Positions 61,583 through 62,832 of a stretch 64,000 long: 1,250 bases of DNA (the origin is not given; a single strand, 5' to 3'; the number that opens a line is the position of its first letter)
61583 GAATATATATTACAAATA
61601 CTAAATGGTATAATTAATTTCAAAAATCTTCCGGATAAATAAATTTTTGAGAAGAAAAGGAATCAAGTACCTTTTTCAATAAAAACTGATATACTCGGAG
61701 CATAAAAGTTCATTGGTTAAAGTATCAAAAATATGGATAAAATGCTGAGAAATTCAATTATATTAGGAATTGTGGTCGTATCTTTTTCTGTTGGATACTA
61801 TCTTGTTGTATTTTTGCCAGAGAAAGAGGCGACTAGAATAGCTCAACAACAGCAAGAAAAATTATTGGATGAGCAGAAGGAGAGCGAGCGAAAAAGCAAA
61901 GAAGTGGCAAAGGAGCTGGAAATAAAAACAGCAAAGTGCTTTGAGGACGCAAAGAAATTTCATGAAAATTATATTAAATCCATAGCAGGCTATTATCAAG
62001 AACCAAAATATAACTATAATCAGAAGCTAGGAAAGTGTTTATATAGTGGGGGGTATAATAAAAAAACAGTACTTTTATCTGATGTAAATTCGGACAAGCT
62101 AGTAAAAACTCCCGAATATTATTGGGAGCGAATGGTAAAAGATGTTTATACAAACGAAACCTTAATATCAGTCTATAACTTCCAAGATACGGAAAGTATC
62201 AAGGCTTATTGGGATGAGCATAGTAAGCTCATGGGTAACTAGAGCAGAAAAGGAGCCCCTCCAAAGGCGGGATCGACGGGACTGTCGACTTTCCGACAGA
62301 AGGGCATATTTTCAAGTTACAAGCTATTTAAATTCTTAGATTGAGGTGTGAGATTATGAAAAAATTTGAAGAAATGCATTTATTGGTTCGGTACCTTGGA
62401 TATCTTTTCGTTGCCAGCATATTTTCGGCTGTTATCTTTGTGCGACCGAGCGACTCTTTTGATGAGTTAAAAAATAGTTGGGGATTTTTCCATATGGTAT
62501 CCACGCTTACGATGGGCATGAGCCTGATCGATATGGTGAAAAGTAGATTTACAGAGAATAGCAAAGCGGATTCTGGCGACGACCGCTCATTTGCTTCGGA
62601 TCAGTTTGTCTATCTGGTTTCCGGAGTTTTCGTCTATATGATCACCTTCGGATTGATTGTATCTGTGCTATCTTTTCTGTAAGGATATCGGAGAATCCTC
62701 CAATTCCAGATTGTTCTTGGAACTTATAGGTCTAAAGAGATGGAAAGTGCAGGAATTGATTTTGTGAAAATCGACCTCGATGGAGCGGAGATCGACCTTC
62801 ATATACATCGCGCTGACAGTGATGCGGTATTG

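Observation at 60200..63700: Strongly AT-rich island after dnaK carrying cassette-like small membrane/secreted hypothetical genes, each led by a repeated extended -10 promoter motif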

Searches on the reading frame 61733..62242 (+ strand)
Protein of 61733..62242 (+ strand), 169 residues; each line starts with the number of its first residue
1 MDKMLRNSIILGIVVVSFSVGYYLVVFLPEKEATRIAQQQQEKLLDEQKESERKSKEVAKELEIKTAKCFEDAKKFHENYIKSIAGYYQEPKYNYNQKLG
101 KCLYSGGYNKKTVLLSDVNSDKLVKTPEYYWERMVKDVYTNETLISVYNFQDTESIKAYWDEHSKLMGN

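Call 5: search_protein_families(library=pfam, proteins=[window:61733-62242:+], max_evalue=1)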
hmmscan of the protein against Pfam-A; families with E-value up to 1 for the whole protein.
window:61733-62242:+ (169 aa): 1 family
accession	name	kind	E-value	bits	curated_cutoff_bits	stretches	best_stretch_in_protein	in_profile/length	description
PF24871.1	Piezo_TM1-24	-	0.11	11.3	28.8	0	14-77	104-167/682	Piezo TM1-24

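Call 6: search_protein_families(library=padloc, proteins=[window:61733-62242:+], max_evalue=1)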
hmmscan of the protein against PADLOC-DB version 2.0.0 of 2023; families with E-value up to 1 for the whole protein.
window:61733-62242:+ (169 aa): 0 families

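Call 20: search_protein_families(library=phrogs, proteins=[window:61733-62242:+, L002:675-1332:+], max_evalue=1)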
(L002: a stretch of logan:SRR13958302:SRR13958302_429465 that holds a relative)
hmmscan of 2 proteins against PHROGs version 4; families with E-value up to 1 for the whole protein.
window:61733-62242:+ (169 aa): 4 families
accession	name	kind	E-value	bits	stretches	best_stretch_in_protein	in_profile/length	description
phrog_32961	-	unknown function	0.013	16.8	1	1-67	1-66/161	-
phrog_25022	-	unknown function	0.17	13.4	1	9-26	13-30/49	-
phrog_17308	-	unknown function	0.25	12.7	1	51-109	39-96/97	-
phrog_16354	-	unknown function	0.55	11.5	0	122-162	27-66/76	-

L002:675-1332:+ (218 aa): 1 family
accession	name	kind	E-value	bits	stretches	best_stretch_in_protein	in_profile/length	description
phrog_36858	-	unknown function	0.13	13.5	1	141-173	27-58/94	-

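Call 21: search_protein_families(library=ncbifam, proteins=[window:61733-62242:+, L002:675-1332:+], max_evalue=1)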
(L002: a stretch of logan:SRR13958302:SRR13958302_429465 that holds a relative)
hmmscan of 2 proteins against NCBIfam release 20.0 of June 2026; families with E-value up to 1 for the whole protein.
window:61733-62242:+ (169 aa): 4 families
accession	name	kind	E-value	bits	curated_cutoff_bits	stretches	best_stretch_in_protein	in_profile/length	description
NF007274.0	PRK09731.1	exception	0.0028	17.4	352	1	8-59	38-85/178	GspM family type II secretion system protein YghD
NF050010.1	Zn_HExGHH_YpfJ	equivalog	0.043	13.4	250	1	14-95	30-111/285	KPN_02809 family neutral zinc metallopeptidase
NF050013.1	HpsJ_like_A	equivalog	0.048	13.3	140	1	11-72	76-138/217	HpsJ-like protein, cyanoexosortase A-associated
NF007373.0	PRK09875.1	equivalog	0.052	13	486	1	12-49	74-110/292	phosphotriesterase-related protein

L002:675-1332:+ (218 aa): 0 families

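Call 45: search_protein_families(library=pfam, proteins=[L010:1523-2203:-, L003:1982-3340:+, L015:1439-2863:+, L007:8141-8677:+, L008:1475-2266:+, L028:4154-4753:+, L006:549-1235:+, L018:8889-9572:+, L005:543-1238:+], max_evalue=0.01)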
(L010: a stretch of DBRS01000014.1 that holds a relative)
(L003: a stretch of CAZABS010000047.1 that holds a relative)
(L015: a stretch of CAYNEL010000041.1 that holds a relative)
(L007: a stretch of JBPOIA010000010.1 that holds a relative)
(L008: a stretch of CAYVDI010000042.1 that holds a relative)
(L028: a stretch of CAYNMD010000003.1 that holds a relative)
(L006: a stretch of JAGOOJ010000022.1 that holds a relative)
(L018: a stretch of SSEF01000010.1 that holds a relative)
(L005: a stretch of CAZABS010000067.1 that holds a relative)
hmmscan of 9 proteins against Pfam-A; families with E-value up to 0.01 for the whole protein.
L010:1523-2203:- (226 aa): 1 family
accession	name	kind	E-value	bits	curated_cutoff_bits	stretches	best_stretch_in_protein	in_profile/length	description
PF01797.21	Y1_Tnp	-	3.1e-18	66.5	23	1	9-126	2-121/121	Transposase IS200 like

L003:1982-3340:+ (452 aa): 2 families
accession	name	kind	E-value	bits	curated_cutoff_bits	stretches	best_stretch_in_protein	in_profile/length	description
PF07693.20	KAP_NTPase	-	4.8e-21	75.7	20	2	166-296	153-288/293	KAP family P-loop domain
PF00004.35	AAA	-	0.0013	19.6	21.2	0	46-94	3-52/131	ATPase family associated with various cellular activities (AAA)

L015:1439-2863:+ (474 aa): 0 families

L007:8141-8677:+ (178 aa): 0 families

L008:1475-2266:+ (263 aa): 0 families

L028:4154-4753:+ (199 aa): 1 family
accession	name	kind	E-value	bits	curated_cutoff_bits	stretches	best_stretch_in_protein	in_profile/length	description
PF05168.19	HEPN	-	0.00052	20.6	22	1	65-112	31-78/117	HEPN domain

L006:549-1235:+ (228 aa): 0 families

L018:8889-9572:+ (227 aa): 0 families

L005:543-1238:+ (231 aa): 3 families
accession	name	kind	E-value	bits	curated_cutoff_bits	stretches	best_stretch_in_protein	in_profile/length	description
PF01844.29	HNH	-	2.1e-13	50.6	21.4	1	162-206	1-46/47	HNH endonuclease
PF14279.12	HNH_5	-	5.4e-11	42.7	27.5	1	162-210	1-49/56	HNH endonuclease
PF13395.12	HNH_4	-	2.2e-06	27.9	22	1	171-207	15-51/54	HNH endonuclease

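Call 92: find_homologous_proteins(query=window:61733-62242:+, max_evalue=0.001)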
Query window:61733-62242:+ (169 aa): 16 proteins with E <= 0.001 among 53 candidates.
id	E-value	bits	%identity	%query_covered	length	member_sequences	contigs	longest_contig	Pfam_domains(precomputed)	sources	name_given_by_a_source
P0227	2.1e-103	361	100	98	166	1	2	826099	-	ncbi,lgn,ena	-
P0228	2.0e-83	296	77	100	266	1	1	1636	-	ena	-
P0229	1.2e-78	281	73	100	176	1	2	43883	-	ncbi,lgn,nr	ncbi:MAG: hypothetical protein KBC83_02955 [Candidatus Moranbacteria bacterium]|nr:hypothetical prot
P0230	2.3e-77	277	74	100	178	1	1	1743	-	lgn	-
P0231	5.1e-75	269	68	100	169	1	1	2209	-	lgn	-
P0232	9.4e-75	268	73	100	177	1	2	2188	-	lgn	-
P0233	8.7e-68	245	65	100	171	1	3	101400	-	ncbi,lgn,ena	-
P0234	2.6e-59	218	60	100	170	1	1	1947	-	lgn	-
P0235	2.8e-59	218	62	100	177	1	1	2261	-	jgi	jgi:hypothetical protein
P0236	5.4e-54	201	57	100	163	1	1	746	-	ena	-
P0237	1.6e-53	199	56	99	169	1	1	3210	-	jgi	jgi:hypothetical protein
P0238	3.2e-47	179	51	100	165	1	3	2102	-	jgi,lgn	jgi:hypothetical protein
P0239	1.8e-44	170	48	100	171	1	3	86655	-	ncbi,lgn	-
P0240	9.7e-42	161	51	100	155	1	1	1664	-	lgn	-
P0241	6.3e-38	148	46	100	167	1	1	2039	-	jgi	jgi:hypothetical protein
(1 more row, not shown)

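Call 93: find_encoding_contigs(protein=P0229, flank=6000, max_places=1)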
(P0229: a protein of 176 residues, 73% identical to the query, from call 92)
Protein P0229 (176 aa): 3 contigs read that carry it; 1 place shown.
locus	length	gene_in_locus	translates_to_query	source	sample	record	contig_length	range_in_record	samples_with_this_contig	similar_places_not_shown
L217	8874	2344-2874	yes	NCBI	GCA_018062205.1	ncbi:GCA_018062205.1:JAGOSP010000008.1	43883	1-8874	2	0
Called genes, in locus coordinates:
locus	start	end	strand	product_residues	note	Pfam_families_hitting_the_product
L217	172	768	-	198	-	-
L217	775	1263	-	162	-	PF08937:ThsB_TIR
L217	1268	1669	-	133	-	-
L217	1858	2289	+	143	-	PF10881:DUF2726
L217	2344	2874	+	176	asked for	-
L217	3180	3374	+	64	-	-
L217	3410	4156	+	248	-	PF23343:REP_ORF2-G2P, PF20199:RepSA (faint)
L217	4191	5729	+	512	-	PF00239:Resolvase, PF07508:Recombinase, PF13408:Zn_ribbon_recom (weak)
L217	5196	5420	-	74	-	-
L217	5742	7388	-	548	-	PF05496:RuvB_N (weak), PF13191:AAA_16 (weak), PF13177:DNA_pol3_delta2, PF13401:AAA_22, PF13604:AAA_30 (weak), PF00004:AAA, PF22608:DNAX_ATPase_lid, PF12169:DNA_pol3_gamma3, +2 more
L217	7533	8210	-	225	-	PF04138:GtrA_DPMS_TM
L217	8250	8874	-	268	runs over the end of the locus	-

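Call 94: find_encoding_contigs(protein=P0233, flank=6000, max_places=1)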
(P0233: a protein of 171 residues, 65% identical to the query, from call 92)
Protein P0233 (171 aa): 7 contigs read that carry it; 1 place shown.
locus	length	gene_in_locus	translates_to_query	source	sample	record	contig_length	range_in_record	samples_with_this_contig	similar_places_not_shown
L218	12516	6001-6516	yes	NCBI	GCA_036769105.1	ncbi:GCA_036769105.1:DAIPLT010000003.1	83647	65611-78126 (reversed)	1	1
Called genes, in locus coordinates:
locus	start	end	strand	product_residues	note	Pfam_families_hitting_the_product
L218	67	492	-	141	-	-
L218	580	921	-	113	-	PF13274:SocA_Panacea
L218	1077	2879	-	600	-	-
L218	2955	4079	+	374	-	-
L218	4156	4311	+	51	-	-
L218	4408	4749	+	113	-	PF12728:HTH_17 (faint)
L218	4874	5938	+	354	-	PF00589:Phage_integrase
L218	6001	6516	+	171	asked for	-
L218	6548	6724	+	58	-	PF08279:HTH_11 (weak), PF12728:HTH_17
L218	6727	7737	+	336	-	PF00145:DNA_methylase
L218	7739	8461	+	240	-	PF09019:EcoRII-C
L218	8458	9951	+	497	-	PF00239:Resolvase, PF07508:Recombinase, PF13408:Zn_ribbon_recom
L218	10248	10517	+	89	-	PF00166:Cpn10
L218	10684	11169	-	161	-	-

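Call 120: search_protein_families(library=pfam, proteins=[L002:675-1331:+, L006:1266-1616:+, L012:6178-6759:+, L012:6806-7330:+, L021:4388-4837:+, L021:4918-6132:+], max_evalue=0.01)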
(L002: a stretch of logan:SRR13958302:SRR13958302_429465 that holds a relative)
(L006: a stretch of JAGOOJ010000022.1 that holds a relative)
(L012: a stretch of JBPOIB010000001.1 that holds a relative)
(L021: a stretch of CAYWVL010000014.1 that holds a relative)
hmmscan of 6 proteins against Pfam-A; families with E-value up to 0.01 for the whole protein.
L002:675-1331:+ (218 aa): 0 families

L006:1266-1616:+ (116 aa): 0 families

L012:6178-6759:+ (193 aa): 0 families

L012:6806-7330:+ (174 aa): 0 families

L021:4388-4837:+ (149 aa): 1 family
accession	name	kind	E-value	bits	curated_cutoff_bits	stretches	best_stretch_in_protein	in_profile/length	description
PF19346.4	DUF5924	-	0.0017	18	27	1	17-87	171-241/259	Family of unknown function (DUF5924)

L021:4918-6132:+ (404 aa): 0 families

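Call 121: search_protein_families(library=padloc, proteins=[L002:675-1331:+, L003:1982-3340:+, L015:1439-2863:+, L007:8141-8677:+, L008:1475-2266:+, L028:4154-4753:+], max_evalue=0.01)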
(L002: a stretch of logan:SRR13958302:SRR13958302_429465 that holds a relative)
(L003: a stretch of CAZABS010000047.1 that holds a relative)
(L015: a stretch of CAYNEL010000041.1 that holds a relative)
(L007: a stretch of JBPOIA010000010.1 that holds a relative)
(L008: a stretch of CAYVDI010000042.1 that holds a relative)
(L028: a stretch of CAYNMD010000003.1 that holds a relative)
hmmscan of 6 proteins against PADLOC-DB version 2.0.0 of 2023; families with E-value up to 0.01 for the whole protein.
L002:675-1331:+ (218 aa): 0 families

L003:1982-3340:+ (452 aa): 8 families
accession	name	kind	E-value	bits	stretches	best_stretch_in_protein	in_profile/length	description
PDLC02210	QatA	-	3.1e-19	66.9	2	165-247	204-281/593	-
PDLC02361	PifA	-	2.6e-15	54.1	2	17-62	14-61/720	PifA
PDLC02209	QatA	-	1.1e-14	52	2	165-247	203-285/646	-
PDLC04959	PDC-S20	-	5.6e-12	43.9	1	165-264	186-281/464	-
PDLC04957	PDC-S20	-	1.5e-08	32.5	1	167-243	185-255/446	-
PDLC04958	PDC-S20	-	2.2e-05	22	0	167-238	177-249/458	-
PDLC04956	PDC-S20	-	8.7e-05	20.1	1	167-246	183-255/450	-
PDLC04140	mad8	-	0.0058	14.2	0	44-75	30-63/314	mads_8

L015:1439-2863:+ (474 aa): 0 families

L007:8141-8677:+ (178 aa): 0 families

L008:1475-2266:+ (263 aa): 0 families

L028:4154-4753:+ (199 aa): 0 families

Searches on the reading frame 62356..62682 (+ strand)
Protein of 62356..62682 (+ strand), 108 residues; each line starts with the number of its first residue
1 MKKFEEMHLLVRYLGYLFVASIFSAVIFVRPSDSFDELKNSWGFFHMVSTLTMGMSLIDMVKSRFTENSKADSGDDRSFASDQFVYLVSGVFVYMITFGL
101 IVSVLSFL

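Call 5: search_protein_families(library=pfam, proteins=[window:62356-62682:+], max_evalue=1)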
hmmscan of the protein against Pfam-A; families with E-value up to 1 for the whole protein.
window:62356-62682:+ (108 aa): 1 family
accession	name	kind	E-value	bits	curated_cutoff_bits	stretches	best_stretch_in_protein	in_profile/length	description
PF11750.13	DUF3307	-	0.027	14.9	23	1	41-104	56-116/127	Protein of unknown function (DUF3307)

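Call 6: search_protein_families(library=padloc, proteins=[window:62356-62682:+], max_evalue=1)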
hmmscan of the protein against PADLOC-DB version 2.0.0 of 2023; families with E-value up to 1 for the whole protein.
window:62356-62682:+ (108 aa): 0 families

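Call 20: search_protein_families(library=phrogs, proteins=[window:62356-62682:+, L002:675-1332:+], max_evalue=1)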
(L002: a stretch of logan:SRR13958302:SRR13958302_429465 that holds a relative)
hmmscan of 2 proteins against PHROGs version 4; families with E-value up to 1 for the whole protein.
window:62356-62682:+ (108 aa): 0 families

L002:675-1332:+ (218 aa): 1 family
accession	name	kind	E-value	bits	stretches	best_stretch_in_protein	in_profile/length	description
phrog_36858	-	unknown function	0.13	13.5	1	141-173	27-58/94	-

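Call 21: search_protein_families(library=ncbifam, proteins=[window:62356-62682:+, L002:675-1332:+], max_evalue=1)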
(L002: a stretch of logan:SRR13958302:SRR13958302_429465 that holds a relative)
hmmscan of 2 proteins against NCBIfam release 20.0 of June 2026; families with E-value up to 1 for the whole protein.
window:62356-62682:+ (108 aa): 0 families

L002:675-1332:+ (218 aa): 0 families

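Call 45: search_protein_families(library=pfam, proteins=[L010:1523-2203:-, L003:1982-3340:+, L015:1439-2863:+, L007:8141-8677:+, L008:1475-2266:+, L028:4154-4753:+, L006:549-1235:+, L018:8889-9572:+, L005:543-1238:+], max_evalue=0.01)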
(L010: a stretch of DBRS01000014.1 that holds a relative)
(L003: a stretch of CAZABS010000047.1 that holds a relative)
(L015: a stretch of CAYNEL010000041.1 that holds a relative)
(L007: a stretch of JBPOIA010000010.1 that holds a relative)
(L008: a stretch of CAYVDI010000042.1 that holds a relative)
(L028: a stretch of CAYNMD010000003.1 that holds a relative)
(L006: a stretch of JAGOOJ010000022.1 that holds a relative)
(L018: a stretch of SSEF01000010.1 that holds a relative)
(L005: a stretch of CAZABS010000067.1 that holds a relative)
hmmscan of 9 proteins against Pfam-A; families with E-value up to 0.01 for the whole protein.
L010:1523-2203:- (226 aa): 1 family
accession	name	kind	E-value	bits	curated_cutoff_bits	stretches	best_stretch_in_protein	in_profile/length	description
PF01797.21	Y1_Tnp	-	3.1e-18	66.5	23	1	9-126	2-121/121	Transposase IS200 like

L003:1982-3340:+ (452 aa): 2 families
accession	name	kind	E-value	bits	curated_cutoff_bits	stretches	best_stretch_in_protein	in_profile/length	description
PF07693.20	KAP_NTPase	-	4.8e-21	75.7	20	2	166-296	153-288/293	KAP family P-loop domain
PF00004.35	AAA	-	0.0013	19.6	21.2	0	46-94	3-52/131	ATPase family associated with various cellular activities (AAA)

L015:1439-2863:+ (474 aa): 0 families

L007:8141-8677:+ (178 aa): 0 families

L008:1475-2266:+ (263 aa): 0 families

L028:4154-4753:+ (199 aa): 1 family
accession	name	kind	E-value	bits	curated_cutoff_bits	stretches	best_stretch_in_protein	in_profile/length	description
PF05168.19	HEPN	-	0.00052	20.6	22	1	65-112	31-78/117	HEPN domain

L006:549-1235:+ (228 aa): 0 families

L018:8889-9572:+ (227 aa): 0 families

L005:543-1238:+ (231 aa): 3 families
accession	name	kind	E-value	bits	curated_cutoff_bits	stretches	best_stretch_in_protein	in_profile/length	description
PF01844.29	HNH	-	2.1e-13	50.6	21.4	1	162-206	1-46/47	HNH endonuclease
PF14279.12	HNH_5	-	5.4e-11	42.7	27.5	1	162-210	1-49/56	HNH endonuclease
PF13395.12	HNH_4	-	2.2e-06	27.9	22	1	171-207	15-51/54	HNH endonuclease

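Call 120: search_protein_families(library=pfam, proteins=[L002:675-1331:+, L006:1266-1616:+, L012:6178-6759:+, L012:6806-7330:+, L021:4388-4837:+, L021:4918-6132:+], max_evalue=0.01)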
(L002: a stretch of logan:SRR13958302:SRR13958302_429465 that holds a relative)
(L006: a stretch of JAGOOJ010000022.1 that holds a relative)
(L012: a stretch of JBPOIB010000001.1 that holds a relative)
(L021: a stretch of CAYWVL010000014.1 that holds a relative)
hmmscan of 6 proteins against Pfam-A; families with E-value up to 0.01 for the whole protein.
L002:675-1331:+ (218 aa): 0 families

L006:1266-1616:+ (116 aa): 0 families

L012:6178-6759:+ (193 aa): 0 families

L012:6806-7330:+ (174 aa): 0 families

L021:4388-4837:+ (149 aa): 1 family
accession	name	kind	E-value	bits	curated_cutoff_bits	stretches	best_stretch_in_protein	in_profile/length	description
PF19346.4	DUF5924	-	0.0017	18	27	1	17-87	171-241/259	Family of unknown function (DUF5924)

L021:4918-6132:+ (404 aa): 0 families

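Call 121: search_protein_families(library=padloc, proteins=[L002:675-1331:+, L003:1982-3340:+, L015:1439-2863:+, L007:8141-8677:+, L008:1475-2266:+, L028:4154-4753:+], max_evalue=0.01)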
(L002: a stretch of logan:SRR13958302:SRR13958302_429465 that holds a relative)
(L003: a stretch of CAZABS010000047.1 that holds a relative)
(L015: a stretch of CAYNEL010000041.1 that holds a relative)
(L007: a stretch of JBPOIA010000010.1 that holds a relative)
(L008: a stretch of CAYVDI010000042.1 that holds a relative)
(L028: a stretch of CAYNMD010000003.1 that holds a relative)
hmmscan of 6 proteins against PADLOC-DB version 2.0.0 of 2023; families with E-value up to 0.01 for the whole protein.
L002:675-1331:+ (218 aa): 0 families

L003:1982-3340:+ (452 aa): 8 families
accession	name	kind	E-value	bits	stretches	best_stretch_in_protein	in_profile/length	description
PDLC02210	QatA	-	3.1e-19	66.9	2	165-247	204-281/593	-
PDLC02361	PifA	-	2.6e-15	54.1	2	17-62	14-61/720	PifA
PDLC02209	QatA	-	1.1e-14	52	2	165-247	203-285/646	-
PDLC04959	PDC-S20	-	5.6e-12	43.9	1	165-264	186-281/464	-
PDLC04957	PDC-S20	-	1.5e-08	32.5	1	167-243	185-255/446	-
PDLC04958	PDC-S20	-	2.2e-05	22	0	167-238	177-249/458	-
PDLC04956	PDC-S20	-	8.7e-05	20.1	1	167-246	183-255/450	-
PDLC04140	mad8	-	0.0058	14.2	0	44-75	30-63/314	mads_8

L015:1439-2863:+ (474 aa): 0 families

L007:8141-8677:+ (178 aa): 0 families

L008:1475-2266:+ (263 aa): 0 families

L028:4154-4753:+ (199 aa): 0 families
